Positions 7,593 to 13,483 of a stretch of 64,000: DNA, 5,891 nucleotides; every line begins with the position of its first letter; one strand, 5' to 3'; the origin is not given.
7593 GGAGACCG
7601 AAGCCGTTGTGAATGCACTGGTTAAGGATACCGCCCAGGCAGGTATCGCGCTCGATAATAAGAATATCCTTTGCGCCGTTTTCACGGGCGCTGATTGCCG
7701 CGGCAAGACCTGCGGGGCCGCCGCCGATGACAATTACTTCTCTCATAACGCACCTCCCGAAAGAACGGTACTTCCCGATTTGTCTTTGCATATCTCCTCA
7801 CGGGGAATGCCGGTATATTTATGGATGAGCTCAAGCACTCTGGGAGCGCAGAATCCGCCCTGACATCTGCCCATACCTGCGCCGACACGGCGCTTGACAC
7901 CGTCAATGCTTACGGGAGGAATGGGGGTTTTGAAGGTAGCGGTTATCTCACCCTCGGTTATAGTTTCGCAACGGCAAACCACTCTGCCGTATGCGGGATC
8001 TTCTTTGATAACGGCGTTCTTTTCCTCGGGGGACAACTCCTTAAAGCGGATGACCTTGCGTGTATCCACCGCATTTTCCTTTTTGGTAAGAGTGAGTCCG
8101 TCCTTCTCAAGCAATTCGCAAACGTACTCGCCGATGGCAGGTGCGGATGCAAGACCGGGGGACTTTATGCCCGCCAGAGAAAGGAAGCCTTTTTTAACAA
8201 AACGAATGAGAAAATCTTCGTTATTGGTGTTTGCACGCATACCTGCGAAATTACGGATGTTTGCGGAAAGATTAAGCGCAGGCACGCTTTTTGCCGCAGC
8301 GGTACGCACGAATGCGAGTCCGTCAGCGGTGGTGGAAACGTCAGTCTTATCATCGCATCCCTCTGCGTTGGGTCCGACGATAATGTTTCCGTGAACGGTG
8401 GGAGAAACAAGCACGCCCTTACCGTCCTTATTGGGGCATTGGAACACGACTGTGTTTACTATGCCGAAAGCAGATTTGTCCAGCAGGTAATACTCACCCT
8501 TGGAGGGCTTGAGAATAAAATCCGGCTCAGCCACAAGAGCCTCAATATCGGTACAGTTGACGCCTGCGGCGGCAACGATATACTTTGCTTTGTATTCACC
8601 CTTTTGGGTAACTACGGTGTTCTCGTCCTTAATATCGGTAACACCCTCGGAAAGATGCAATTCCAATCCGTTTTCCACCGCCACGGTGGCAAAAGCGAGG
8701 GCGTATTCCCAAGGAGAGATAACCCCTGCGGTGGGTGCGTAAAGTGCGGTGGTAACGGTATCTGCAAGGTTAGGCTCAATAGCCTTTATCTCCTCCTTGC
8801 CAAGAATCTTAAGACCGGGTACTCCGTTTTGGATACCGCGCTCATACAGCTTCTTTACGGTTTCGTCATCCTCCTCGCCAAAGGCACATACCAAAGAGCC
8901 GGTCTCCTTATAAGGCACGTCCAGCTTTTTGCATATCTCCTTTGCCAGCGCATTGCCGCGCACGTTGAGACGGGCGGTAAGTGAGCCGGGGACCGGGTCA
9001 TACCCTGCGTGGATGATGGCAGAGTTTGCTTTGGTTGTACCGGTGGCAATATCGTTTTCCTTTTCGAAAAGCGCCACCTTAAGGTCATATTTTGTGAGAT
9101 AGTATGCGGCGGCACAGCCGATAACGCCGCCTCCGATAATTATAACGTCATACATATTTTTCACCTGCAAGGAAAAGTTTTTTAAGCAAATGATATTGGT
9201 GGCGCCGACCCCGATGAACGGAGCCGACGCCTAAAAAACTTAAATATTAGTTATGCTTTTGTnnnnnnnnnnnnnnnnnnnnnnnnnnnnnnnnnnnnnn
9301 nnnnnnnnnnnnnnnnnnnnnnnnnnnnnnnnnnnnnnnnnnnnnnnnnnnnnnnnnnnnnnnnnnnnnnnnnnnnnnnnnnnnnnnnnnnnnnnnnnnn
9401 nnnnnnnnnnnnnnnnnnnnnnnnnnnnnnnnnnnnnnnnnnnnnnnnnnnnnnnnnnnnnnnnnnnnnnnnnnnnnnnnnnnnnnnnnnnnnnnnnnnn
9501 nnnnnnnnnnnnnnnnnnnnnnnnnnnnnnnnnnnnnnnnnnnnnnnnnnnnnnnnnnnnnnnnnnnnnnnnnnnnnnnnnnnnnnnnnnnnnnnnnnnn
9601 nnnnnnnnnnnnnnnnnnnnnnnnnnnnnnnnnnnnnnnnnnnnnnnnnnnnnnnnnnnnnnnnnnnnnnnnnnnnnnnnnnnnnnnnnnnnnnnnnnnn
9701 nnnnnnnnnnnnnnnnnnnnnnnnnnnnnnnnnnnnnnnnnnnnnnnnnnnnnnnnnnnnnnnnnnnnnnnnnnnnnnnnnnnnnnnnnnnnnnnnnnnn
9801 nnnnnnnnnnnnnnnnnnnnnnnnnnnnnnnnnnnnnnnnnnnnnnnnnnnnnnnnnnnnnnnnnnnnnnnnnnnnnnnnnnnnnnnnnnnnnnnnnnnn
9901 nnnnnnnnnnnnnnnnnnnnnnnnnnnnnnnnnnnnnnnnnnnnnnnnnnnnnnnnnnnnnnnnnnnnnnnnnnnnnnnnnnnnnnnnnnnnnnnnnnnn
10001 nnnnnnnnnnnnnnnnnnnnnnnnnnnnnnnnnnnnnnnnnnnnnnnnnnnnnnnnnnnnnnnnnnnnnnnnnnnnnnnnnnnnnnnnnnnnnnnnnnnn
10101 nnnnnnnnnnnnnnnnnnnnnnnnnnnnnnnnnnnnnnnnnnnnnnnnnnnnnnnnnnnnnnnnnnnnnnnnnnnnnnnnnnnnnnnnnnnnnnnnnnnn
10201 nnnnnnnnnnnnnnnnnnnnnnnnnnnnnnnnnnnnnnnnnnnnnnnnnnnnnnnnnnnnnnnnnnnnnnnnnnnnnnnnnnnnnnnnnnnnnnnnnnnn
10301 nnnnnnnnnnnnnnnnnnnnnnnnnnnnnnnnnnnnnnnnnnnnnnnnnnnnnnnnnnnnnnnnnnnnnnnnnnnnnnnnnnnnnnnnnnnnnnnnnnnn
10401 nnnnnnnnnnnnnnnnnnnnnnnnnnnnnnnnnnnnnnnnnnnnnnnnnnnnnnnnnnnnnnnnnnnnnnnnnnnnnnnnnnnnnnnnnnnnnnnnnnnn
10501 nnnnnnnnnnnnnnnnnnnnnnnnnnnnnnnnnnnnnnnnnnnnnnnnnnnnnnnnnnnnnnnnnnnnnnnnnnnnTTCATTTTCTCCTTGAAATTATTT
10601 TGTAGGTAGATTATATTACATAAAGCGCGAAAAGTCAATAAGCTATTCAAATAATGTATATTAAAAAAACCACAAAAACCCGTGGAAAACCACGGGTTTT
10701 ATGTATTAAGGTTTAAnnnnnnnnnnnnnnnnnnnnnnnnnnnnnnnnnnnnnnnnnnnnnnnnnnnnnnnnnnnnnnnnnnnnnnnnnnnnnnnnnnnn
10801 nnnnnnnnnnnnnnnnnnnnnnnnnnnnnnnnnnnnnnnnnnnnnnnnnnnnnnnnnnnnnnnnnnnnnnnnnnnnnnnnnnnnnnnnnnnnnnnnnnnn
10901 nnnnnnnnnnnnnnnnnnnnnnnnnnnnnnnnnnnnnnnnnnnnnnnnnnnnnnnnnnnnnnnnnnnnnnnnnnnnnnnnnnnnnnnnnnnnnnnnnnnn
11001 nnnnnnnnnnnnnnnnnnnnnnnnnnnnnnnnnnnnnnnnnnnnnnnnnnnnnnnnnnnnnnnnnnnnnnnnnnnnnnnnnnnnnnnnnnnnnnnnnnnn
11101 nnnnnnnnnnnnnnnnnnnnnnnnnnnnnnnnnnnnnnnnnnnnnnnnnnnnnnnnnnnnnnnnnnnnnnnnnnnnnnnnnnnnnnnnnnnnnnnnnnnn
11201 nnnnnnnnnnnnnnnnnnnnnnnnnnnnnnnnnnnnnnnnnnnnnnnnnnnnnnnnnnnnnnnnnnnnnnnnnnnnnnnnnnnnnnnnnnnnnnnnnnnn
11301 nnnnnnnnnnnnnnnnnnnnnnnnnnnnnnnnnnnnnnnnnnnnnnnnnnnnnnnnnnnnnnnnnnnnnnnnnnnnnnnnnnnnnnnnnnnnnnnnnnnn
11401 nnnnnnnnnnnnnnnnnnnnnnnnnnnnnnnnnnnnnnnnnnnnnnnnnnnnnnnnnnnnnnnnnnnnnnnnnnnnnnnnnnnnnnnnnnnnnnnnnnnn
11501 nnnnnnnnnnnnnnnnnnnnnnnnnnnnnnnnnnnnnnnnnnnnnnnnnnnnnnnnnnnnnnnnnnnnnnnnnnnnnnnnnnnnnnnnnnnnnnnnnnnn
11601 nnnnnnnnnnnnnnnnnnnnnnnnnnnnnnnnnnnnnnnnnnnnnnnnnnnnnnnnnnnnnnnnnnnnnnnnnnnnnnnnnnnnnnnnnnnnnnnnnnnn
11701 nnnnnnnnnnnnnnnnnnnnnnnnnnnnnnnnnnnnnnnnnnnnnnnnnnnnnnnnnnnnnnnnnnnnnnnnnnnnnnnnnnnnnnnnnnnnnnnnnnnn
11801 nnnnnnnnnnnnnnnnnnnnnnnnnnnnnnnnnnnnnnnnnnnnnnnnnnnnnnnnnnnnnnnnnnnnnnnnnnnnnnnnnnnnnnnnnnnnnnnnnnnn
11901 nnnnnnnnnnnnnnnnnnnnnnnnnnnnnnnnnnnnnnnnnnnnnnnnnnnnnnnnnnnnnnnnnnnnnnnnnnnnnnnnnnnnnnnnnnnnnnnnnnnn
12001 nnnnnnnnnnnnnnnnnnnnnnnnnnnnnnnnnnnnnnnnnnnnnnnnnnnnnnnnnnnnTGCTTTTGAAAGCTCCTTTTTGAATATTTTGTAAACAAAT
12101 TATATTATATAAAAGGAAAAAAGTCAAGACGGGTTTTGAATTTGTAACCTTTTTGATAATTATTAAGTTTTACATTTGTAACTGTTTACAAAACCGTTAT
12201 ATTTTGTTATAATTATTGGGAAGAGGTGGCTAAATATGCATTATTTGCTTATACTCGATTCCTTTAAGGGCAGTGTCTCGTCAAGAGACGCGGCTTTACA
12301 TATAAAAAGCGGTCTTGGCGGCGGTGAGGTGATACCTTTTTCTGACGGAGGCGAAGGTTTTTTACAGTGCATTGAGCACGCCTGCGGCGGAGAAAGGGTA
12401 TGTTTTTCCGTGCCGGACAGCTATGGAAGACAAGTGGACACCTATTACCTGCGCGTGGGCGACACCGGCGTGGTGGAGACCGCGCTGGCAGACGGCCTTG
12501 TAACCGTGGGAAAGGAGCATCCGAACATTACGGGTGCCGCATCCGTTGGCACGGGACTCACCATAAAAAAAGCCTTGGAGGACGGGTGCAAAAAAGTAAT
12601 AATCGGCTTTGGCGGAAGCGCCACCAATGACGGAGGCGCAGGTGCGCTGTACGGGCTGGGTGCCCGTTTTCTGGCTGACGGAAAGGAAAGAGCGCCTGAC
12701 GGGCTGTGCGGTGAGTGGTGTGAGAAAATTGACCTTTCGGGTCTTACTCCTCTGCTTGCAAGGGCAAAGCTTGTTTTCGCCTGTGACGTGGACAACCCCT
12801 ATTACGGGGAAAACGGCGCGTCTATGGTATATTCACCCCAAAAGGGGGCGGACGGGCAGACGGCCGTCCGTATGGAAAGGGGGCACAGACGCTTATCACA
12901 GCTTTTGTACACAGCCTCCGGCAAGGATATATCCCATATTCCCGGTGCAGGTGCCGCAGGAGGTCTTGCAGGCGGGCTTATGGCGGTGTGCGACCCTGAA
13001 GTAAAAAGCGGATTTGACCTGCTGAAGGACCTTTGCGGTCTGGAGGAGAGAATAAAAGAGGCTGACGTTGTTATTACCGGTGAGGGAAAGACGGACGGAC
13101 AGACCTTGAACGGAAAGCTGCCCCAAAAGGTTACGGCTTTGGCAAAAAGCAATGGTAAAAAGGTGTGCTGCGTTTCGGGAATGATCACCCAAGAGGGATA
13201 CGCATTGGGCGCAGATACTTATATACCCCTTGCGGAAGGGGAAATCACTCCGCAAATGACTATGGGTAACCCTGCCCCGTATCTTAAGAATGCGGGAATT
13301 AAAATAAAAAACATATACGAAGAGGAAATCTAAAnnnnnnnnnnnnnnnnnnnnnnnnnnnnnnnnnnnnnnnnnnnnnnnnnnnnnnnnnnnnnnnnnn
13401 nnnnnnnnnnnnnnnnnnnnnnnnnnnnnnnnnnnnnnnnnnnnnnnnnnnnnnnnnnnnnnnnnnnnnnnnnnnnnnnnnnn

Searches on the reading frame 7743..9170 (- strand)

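Call 93: search_protein_families(library=pfam, proteins=[window:7743-9170:-], max_evalue=0.00001)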
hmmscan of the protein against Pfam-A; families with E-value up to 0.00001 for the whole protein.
window:7743-9170:- (475 aa): 7 families
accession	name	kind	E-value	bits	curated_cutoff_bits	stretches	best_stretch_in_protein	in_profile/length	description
PF01266.30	DAO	-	2.4e-69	235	27.9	1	8-353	1-353/353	FAD dependent oxidoreductase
PF04324.20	Fer2_BFD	-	1.7e-10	41.5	26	1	397-450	1-49/50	BFD-like [2Fe-2S] binding domain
PF07992.20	Pyr_redox_2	-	1e-09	38.7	26.1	1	7-62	1-56/291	Pyridine nucleotide-disulphide oxidoreductase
PF13450.12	NAD_binding_8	-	1.6e-07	31.9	21.9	1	11-42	1-32/68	NAD(P)-binding Rossmann-like domain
PF13738.12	Pyr_redox_3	-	1.1e-06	28.6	30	0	154-203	81-133/305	Pyridine nucleotide-disulphide oxidoreductase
PF00070.33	Pyr_redox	-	2.4e-06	28.4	22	0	9-42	2-35/82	Pyridine nucleotide-disulphide oxidoreductase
PF01946.23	Thi4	-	2.7e-06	27.2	26.2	0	7-44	18-56/235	Thi4 family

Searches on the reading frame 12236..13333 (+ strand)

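Call 93: search_protein_families(library=pfam, proteins=[window:12236-13333:+], max_evalue=0.00001)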
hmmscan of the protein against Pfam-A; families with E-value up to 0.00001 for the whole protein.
window:12236-13333:+ (365 aa): 1 family
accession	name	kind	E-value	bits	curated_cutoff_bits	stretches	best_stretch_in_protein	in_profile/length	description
PF02595.20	Gly_kinase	-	3e-99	332.9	23.3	1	4-359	2-369/372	Glycerate kinase family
